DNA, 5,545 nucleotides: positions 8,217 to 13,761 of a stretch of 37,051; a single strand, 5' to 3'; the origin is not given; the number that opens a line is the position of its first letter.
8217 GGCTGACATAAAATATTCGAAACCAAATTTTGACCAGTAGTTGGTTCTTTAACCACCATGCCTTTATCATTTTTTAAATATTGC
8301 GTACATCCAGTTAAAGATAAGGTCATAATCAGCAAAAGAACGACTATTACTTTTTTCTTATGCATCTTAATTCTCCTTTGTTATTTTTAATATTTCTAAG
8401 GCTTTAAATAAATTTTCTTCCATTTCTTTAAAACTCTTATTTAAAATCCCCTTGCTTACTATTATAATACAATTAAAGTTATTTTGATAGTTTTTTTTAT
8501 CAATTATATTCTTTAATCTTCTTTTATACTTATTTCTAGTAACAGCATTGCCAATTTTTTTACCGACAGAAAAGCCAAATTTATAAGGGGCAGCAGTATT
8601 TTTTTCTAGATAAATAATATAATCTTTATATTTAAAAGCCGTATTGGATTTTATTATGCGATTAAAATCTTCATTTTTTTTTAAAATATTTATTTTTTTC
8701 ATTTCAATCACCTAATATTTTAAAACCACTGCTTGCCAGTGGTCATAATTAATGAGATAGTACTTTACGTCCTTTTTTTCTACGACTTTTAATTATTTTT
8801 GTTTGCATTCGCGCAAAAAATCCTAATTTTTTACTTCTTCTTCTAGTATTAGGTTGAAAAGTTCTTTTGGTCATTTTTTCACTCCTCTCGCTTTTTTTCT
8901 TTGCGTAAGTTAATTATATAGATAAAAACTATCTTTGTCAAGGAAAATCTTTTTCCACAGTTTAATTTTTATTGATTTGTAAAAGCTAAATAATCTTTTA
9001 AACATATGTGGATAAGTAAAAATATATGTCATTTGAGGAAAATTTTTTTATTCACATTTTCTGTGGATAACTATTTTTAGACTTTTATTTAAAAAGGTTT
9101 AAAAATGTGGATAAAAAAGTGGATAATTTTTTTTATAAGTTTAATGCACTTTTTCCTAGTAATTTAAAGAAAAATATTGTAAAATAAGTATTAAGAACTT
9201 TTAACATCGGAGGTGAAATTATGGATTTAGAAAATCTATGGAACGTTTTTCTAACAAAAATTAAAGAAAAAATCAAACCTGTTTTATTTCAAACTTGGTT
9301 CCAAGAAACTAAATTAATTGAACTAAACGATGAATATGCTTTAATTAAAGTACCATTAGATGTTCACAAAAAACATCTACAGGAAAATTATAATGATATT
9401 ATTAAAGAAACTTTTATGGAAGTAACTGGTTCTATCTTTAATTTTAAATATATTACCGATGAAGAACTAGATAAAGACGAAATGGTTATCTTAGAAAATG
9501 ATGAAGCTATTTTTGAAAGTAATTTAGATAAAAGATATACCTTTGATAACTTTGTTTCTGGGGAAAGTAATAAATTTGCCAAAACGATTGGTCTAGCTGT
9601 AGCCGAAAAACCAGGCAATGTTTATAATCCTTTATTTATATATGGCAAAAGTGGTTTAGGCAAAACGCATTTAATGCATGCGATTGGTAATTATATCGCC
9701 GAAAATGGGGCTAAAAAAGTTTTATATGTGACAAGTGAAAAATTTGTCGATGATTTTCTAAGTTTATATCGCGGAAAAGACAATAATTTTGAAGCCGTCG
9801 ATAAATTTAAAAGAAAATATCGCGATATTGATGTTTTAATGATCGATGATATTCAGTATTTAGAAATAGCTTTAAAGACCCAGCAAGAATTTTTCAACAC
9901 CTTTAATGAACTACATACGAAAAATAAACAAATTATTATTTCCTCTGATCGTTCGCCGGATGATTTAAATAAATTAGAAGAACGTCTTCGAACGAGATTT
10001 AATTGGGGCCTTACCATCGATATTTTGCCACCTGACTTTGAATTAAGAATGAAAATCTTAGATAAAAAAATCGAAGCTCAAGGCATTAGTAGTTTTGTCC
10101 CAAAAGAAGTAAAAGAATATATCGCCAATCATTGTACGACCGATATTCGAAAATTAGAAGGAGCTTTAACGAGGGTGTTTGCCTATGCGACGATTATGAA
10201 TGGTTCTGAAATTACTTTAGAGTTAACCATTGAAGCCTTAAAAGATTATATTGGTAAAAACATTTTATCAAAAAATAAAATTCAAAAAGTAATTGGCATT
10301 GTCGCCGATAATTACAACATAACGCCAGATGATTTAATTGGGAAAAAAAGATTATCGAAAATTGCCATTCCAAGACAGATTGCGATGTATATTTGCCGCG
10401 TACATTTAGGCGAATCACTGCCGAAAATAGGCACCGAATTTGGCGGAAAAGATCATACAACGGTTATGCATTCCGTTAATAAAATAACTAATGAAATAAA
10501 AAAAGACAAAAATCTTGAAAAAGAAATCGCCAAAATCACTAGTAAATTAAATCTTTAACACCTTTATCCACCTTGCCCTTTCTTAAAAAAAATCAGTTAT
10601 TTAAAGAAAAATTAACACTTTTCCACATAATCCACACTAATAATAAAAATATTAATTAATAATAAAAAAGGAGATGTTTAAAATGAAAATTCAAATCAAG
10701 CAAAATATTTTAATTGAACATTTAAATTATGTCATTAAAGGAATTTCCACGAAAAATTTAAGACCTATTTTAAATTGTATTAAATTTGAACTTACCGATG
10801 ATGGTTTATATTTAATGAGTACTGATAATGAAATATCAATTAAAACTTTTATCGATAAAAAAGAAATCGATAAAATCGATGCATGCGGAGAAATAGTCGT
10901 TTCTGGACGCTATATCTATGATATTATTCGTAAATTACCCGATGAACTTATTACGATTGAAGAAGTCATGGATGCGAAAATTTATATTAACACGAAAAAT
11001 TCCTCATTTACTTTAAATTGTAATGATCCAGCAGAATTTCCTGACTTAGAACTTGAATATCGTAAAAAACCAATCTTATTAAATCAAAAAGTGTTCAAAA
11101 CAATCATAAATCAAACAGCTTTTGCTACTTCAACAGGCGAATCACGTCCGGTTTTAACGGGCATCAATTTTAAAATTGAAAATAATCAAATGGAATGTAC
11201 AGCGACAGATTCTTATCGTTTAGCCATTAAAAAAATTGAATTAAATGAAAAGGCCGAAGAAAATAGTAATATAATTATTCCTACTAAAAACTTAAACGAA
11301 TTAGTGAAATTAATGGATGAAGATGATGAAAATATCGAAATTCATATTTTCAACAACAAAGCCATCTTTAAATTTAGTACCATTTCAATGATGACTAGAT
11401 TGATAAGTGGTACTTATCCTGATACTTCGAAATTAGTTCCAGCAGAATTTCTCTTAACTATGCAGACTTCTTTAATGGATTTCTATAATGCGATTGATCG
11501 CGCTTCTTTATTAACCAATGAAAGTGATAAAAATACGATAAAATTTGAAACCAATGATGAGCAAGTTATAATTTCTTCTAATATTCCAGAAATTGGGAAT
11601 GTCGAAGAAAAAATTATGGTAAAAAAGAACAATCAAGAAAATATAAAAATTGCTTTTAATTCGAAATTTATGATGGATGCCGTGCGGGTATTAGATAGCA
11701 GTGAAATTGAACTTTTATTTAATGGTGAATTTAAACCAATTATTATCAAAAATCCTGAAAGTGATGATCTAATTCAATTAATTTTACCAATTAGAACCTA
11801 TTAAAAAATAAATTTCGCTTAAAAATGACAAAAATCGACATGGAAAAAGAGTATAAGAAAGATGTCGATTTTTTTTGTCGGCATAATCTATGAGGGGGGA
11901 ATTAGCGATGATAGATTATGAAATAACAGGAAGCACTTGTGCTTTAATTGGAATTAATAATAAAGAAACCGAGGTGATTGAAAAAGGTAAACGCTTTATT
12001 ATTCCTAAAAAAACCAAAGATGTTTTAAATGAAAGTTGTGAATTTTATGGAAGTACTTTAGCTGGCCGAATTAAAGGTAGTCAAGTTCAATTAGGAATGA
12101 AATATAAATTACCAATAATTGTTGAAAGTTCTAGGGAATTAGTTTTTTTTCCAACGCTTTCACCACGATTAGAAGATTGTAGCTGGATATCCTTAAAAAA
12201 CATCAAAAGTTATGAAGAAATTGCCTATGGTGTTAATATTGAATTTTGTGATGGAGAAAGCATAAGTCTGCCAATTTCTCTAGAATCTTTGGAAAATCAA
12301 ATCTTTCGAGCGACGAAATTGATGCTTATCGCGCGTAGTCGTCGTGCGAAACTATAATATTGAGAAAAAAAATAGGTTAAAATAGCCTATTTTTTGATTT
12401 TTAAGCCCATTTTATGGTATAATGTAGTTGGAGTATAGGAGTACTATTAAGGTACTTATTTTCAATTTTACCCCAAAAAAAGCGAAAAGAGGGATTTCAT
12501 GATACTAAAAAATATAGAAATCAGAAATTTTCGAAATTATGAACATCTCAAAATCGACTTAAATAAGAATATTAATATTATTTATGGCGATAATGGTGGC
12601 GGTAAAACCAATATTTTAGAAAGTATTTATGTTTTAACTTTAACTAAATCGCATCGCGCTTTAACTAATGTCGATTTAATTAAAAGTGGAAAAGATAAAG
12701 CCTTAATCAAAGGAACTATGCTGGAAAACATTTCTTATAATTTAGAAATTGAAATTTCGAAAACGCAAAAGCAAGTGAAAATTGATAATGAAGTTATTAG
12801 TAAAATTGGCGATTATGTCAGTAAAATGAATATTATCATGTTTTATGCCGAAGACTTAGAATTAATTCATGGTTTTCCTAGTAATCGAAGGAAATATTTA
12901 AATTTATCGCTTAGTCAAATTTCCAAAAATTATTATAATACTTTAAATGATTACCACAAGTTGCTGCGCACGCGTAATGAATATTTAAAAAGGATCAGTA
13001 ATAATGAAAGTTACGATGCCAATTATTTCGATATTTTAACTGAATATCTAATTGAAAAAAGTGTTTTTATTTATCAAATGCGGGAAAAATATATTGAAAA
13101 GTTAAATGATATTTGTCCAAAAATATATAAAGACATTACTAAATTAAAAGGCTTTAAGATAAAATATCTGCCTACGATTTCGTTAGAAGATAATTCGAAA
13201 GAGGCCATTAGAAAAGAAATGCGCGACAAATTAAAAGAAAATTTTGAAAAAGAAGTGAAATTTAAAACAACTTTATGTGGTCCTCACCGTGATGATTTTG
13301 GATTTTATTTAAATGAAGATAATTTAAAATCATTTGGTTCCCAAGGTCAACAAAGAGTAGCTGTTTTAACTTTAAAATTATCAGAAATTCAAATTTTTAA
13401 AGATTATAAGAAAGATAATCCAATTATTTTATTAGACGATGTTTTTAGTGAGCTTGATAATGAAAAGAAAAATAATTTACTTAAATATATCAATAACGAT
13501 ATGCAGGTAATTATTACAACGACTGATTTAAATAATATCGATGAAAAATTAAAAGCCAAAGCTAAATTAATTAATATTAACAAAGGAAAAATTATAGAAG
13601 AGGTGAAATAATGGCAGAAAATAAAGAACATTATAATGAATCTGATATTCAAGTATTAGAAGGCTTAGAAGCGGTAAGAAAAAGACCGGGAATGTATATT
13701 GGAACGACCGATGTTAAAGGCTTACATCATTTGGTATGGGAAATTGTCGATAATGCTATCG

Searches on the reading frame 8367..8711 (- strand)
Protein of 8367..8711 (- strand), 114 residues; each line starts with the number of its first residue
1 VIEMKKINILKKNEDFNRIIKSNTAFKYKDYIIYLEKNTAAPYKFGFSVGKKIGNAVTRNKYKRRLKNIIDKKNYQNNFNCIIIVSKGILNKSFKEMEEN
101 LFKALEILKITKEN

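Call 8: search_protein_families(library=pfam, proteins=[window:8367-8711:-])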
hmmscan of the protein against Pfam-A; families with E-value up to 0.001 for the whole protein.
window:8367-8711:- (114 aa): 1 family
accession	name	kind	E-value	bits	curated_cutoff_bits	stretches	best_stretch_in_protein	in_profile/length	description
PF00825.24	Ribonuclease_P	-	2.4e-23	82.7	22.3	1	4-107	1-107/109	Ribonuclease P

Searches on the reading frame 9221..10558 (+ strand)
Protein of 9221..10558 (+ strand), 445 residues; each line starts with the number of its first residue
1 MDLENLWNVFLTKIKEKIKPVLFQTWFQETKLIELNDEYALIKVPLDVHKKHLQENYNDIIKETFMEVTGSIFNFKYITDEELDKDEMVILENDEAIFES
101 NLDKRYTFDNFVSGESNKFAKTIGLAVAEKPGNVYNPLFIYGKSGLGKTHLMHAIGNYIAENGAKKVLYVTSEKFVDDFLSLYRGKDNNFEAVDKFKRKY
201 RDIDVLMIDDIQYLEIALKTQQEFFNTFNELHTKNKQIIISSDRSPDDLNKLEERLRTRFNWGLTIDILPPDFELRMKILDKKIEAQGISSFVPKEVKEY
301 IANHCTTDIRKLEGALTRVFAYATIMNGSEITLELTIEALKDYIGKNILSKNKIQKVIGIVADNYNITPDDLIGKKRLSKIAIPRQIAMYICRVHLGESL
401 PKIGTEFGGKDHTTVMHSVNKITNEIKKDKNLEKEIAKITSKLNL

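Call 8: search_protein_families(library=pfam, proteins=[window:9221-10558:+])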
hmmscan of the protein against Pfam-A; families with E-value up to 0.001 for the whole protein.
window:9221-10558:+ (445 aa): 8 families
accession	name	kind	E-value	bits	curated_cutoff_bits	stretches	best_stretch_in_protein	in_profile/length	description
PF00308.24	Bac_DnaA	-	1e-63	214.8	23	1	102-267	1-162/162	Bacterial DnaA ATPAse domain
PF08299.17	Bac_DnaA_C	-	7.9e-29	99.9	31.5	1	354-422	1-69/69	Bacterial dnaA protein helix-turn-helix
PF11638.13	DnaA_N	-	6.1e-09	35.9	24.6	1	4-66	1-64/65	DnaA N-terminal domain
PF01695.23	IstB_IS21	-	7.4e-09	35.9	24.1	1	138-245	95-195/238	IstB-like ATP binding protein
PF00004.35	AAA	-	6.5e-05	23.8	21.2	1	139-260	2-123/131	ATPase family associated with various cellular activities (AAA)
PF01637.24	ATPase_2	-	9.3e-05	22.8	33.2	1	134-243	19-117/225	ATPase domain predominantly from Archaea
PF13401.12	AAA_22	-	0.00027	21.7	27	0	138-233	8-109/130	AAA domain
PF00910.28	RNA_helicase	-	0.00031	21.6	21.5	0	139-189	2-53/105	RNA helicase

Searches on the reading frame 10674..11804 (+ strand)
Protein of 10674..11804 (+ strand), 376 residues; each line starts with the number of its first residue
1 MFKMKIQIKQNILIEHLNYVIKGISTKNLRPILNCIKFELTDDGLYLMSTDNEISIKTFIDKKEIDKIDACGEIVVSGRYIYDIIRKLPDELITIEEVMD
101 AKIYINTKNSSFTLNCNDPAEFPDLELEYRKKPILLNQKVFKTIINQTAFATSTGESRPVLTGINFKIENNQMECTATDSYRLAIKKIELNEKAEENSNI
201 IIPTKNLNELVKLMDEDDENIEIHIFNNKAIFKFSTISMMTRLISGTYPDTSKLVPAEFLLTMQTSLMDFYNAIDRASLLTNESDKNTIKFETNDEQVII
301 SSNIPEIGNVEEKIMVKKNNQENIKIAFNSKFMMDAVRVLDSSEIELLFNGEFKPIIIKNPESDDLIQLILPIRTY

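Call 8: search_protein_families(library=pfam, proteins=[window:10674-11804:+])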
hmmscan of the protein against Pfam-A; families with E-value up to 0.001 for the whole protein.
window:10674-11804:+ (376 aa): 3 families
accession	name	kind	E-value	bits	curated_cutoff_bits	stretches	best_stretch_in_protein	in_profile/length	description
PF02767.21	DNA_pol3_beta_2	-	3.8e-42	143.7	27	2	136-250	2-116/116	DNA polymerase III beta subunit, central domain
PF00712.24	DNA_pol3_beta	-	8.7e-36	123.1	24.4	3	4-125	1-119/120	DNA polymerase III beta subunit, N-terminal domain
PF02768.20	DNA_pol3_beta_3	-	7.8e-27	93.9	27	1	253-374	2-121/121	DNA polymerase III beta subunit, C-terminal domain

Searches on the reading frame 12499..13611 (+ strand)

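Call 9: search_protein_families(library=pfam, proteins=[window:12499-13611:+])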
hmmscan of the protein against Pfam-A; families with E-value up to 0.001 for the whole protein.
window:12499-13611:+ (370 aa): 4 families
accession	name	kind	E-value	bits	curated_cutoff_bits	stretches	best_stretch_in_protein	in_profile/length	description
PF02463.25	SMC_N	-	3.3e-21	76.2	40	1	3-348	2-203/220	RecF/RecN/SMC N terminal domain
PF13175.12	AAA_15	-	3.6e-12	47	32.1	1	1-365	1-274/374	AAA ATPase domain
PF13476.12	AAA_23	-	8.5e-09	36.8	27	1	6-216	2-196/201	AAA domain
PF13304.12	AAA_21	-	1.2e-05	26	27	1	25-341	1-297/304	AAA domain, putative AbiEii toxin, Type IV TA system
